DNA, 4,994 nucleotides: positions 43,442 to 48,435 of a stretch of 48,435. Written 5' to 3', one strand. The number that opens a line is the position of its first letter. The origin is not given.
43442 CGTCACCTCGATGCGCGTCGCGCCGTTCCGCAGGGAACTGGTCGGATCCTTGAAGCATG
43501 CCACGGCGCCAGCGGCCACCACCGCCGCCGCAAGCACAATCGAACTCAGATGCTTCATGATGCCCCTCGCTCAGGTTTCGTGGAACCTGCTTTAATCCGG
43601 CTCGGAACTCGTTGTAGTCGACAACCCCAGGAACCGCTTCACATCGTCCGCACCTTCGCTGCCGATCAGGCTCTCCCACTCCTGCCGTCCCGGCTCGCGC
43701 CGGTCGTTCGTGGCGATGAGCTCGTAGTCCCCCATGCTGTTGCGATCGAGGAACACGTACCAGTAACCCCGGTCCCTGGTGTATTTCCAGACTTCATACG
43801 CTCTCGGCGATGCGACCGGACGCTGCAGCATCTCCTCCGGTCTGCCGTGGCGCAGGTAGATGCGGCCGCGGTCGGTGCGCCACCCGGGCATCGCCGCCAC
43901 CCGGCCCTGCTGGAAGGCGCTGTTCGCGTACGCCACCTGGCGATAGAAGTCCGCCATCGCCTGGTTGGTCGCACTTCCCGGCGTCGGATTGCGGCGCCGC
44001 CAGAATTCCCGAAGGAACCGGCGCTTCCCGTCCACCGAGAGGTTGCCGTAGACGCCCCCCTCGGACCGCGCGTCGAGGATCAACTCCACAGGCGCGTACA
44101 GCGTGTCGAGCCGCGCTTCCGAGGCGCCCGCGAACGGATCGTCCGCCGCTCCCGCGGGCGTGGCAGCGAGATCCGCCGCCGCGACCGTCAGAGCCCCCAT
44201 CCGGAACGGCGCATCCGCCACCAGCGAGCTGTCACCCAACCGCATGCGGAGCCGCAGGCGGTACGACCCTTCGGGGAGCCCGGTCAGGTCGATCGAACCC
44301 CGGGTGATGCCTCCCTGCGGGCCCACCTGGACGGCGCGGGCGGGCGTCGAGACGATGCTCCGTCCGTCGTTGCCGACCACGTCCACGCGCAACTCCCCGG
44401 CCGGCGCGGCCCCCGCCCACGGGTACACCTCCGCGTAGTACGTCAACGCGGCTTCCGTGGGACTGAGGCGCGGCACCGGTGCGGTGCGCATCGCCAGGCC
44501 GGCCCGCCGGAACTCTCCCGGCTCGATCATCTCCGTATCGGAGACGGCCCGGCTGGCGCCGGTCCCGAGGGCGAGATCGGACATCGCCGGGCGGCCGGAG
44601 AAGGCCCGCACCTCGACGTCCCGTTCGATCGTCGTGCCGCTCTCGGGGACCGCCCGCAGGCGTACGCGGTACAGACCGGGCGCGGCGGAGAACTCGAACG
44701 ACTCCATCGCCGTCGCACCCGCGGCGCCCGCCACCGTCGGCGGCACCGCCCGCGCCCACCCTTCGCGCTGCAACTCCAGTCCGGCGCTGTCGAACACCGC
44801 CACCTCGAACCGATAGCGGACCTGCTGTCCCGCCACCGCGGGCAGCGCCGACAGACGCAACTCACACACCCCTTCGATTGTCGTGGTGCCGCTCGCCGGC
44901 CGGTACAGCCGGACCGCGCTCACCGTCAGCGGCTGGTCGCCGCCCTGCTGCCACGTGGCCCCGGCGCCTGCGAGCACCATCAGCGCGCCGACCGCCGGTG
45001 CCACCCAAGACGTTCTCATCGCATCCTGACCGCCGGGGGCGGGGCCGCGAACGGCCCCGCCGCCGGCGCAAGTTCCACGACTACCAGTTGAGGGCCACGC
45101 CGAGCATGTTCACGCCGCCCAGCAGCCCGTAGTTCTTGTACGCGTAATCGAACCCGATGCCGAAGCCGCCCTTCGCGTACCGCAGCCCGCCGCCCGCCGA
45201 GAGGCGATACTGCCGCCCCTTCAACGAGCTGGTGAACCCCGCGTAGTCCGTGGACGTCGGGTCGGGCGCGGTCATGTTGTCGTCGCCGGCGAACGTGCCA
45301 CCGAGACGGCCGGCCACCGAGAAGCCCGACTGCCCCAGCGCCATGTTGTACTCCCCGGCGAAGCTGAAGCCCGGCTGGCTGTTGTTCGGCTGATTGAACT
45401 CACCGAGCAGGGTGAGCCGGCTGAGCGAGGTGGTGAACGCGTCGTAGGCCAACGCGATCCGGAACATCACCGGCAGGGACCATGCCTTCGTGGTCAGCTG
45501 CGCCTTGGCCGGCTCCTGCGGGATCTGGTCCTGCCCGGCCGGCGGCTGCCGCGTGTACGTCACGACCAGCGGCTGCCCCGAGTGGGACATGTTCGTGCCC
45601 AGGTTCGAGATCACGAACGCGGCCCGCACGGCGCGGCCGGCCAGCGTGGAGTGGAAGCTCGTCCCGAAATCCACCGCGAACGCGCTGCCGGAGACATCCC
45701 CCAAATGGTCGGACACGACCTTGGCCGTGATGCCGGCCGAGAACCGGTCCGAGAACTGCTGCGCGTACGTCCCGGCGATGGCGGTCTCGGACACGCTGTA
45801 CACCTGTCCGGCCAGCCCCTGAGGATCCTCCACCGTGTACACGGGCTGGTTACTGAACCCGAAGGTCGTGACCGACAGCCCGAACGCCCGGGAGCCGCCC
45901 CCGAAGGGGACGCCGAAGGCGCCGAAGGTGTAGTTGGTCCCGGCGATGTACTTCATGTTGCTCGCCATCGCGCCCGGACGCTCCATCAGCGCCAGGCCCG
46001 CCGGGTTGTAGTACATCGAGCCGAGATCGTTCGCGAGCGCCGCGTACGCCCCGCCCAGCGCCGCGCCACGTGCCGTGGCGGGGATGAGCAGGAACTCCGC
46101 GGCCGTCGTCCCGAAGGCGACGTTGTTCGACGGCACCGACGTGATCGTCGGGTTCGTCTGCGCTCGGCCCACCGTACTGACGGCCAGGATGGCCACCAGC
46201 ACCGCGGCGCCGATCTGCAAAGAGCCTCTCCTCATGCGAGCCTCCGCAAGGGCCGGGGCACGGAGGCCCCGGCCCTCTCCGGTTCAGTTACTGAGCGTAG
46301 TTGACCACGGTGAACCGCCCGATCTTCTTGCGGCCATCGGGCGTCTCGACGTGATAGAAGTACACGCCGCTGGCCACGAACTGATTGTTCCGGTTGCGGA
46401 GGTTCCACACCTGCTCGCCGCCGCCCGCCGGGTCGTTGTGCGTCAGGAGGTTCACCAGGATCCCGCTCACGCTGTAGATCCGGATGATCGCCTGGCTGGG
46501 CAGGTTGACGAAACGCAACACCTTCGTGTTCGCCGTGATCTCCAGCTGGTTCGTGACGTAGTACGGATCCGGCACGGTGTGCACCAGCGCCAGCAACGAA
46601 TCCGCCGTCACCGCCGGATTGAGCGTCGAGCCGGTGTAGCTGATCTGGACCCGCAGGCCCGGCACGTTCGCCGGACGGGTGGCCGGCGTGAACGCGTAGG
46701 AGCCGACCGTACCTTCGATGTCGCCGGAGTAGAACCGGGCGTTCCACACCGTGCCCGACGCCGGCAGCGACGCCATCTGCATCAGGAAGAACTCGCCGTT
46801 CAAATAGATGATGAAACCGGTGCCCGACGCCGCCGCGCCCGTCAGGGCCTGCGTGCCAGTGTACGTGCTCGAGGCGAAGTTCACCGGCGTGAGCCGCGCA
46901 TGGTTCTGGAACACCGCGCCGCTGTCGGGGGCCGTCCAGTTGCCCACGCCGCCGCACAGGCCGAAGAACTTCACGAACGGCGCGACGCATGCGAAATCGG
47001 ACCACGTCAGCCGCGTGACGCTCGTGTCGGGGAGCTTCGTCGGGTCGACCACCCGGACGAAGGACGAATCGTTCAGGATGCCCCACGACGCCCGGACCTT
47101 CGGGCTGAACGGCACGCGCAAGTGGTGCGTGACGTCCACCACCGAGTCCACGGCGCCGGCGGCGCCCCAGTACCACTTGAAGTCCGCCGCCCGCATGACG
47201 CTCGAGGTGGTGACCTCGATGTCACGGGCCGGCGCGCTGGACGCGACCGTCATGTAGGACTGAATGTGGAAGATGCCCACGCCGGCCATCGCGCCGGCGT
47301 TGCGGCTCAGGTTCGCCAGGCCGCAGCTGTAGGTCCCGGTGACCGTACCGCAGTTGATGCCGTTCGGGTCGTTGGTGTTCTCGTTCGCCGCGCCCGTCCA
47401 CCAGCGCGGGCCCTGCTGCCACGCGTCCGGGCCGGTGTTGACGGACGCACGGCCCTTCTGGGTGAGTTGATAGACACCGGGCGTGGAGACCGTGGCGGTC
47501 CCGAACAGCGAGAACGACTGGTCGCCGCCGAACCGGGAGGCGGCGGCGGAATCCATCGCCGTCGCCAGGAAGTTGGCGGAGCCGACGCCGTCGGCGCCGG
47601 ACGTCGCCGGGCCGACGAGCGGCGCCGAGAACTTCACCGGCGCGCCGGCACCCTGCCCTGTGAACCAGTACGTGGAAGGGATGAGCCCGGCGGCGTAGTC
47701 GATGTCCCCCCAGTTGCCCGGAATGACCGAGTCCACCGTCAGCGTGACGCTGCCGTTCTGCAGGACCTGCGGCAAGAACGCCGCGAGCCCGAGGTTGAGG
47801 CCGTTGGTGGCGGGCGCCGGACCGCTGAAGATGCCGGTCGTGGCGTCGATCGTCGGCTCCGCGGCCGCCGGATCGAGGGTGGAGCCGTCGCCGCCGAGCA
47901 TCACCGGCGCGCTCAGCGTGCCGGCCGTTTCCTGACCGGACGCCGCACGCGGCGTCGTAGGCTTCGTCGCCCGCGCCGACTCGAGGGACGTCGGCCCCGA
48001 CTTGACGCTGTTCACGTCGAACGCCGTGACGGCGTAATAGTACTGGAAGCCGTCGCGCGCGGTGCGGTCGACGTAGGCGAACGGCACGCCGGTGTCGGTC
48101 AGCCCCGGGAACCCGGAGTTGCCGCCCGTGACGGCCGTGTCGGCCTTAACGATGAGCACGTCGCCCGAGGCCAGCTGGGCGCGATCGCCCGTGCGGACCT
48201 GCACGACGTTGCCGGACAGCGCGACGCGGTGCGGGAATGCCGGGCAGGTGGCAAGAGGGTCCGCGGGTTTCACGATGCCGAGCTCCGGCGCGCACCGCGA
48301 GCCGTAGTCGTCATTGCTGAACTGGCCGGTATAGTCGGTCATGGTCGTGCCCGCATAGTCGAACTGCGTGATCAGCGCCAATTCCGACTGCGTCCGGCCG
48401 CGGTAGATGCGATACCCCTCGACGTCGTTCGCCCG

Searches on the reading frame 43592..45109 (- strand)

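Call 28: search_protein_families(library=ncbifam, proteins=[window:43592-45109:-], max_evalue=0.001)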
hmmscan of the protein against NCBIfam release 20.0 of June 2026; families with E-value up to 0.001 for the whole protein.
window:43592-45109:- (505 aa): 1 family
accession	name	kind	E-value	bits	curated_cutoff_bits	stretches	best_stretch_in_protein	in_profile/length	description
TIGR04514.1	GWxTD_dom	domain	8.4e-22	77.7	28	1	350-443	14-104/105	GWxTD domain-containing protein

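Call 33: search_protein_families(library=pfam, proteins=[window:43592-45109:-], max_evalue=0.001)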
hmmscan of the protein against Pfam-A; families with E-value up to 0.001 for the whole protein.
window:43592-45109:- (505 aa): 1 family
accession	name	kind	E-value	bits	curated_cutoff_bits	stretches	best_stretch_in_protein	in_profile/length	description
PF20094.4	GWxTD_dom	-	1.1e-09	38.8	26.9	1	360-447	53-130/172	GWxTD domain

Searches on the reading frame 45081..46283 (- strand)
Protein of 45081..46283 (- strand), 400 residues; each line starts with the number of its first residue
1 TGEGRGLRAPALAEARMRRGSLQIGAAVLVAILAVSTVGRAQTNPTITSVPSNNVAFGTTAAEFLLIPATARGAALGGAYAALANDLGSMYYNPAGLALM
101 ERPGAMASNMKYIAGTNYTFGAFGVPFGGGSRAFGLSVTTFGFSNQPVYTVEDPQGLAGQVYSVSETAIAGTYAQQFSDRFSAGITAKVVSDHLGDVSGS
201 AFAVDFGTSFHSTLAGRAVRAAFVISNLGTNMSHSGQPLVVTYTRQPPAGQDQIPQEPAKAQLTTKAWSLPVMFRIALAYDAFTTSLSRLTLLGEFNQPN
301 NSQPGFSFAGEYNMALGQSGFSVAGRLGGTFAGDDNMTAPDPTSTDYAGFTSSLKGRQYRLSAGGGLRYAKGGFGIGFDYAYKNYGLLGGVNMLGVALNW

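Call 28: search_protein_families(library=ncbifam, proteins=[window:45081-46283:-], max_evalue=0.001)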
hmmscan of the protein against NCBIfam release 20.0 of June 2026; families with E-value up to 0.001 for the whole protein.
window:45081-46283:- (400 aa): 4 families
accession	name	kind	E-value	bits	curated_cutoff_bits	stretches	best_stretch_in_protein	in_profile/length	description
NF033709.1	PorV_fam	subfamily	4.3e-40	138.3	90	1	59-301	1-228/326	PorV/PorQ family protein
NF033711.1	T9SS_PorQ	equivalog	6.5e-21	74.7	220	1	58-233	22-192/335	type IX secretion system protein PorQ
NF052325.1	PorVQ2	equivalog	4e-13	49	325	1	57-211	22-185/354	putative type IX sorting system protein PorV2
NF033710.1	T9SS_OM_PorV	equivalog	2.2e-12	46.9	250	1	45-236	17-212/367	type IX secretion system outer membrane channel protein PorV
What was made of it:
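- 45081..46235 (-): PorV/PorQ-family T9SS outer membrane protein. It is a predicted QC substrate (...STVGRA, then QTNP). NF033709, 138 bits against a cut-off of 90 (call 28).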

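Call 33: search_protein_families(library=pfam, proteins=[window:45081-46283:-], max_evalue=0.001)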
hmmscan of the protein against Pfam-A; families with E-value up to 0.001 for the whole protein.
window:45081-46283:- (400 aa): 1 family
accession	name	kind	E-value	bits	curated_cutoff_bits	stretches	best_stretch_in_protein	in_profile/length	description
PF19572.5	PorV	-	3.1e-05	24.1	27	1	58-233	9-197/243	Type IX secretion system protein PorV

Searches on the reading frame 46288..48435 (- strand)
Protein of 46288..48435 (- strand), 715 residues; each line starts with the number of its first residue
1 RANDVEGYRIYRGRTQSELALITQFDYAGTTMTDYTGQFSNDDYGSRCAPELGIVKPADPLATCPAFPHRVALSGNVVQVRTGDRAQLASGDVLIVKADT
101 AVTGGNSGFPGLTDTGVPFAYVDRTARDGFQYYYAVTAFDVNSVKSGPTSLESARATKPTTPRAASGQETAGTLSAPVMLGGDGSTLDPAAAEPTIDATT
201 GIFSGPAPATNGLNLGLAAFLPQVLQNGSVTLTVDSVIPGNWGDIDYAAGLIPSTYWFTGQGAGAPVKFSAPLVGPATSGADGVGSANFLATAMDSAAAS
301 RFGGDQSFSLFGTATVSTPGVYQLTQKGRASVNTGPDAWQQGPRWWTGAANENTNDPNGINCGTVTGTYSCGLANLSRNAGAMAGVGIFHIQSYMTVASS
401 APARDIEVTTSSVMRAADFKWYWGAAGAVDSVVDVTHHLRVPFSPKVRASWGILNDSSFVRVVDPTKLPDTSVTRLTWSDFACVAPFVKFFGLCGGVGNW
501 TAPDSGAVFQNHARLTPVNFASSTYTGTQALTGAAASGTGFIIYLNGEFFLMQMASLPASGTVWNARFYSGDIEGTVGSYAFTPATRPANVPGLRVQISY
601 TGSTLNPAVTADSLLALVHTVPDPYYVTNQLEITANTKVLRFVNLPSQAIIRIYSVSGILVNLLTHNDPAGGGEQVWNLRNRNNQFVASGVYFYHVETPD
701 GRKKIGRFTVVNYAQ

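Call 28: search_protein_families(library=ncbifam, proteins=[window:46288-48435:-], max_evalue=0.001)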
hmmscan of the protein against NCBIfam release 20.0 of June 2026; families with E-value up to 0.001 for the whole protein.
window:46288-48435:- (715 aa): 2 families
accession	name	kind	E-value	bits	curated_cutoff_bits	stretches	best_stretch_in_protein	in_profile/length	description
NF052228.1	T9SS_PorZ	equivalog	2.9e-07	29.3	260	1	642-705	690-749/757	type IX secretion system anionic LPS delivery protein PorZ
TIGR04183.1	Por_Secre_tail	domain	2.9e-05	23.9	23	1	637-705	9-67/72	T9SS type A sorting domain-containing protein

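Call 33: search_protein_families(library=pfam, proteins=[window:46288-48435:-], max_evalue=0.001)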
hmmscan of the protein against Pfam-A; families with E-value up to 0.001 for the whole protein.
window:46288-48435:- (715 aa): 0 families
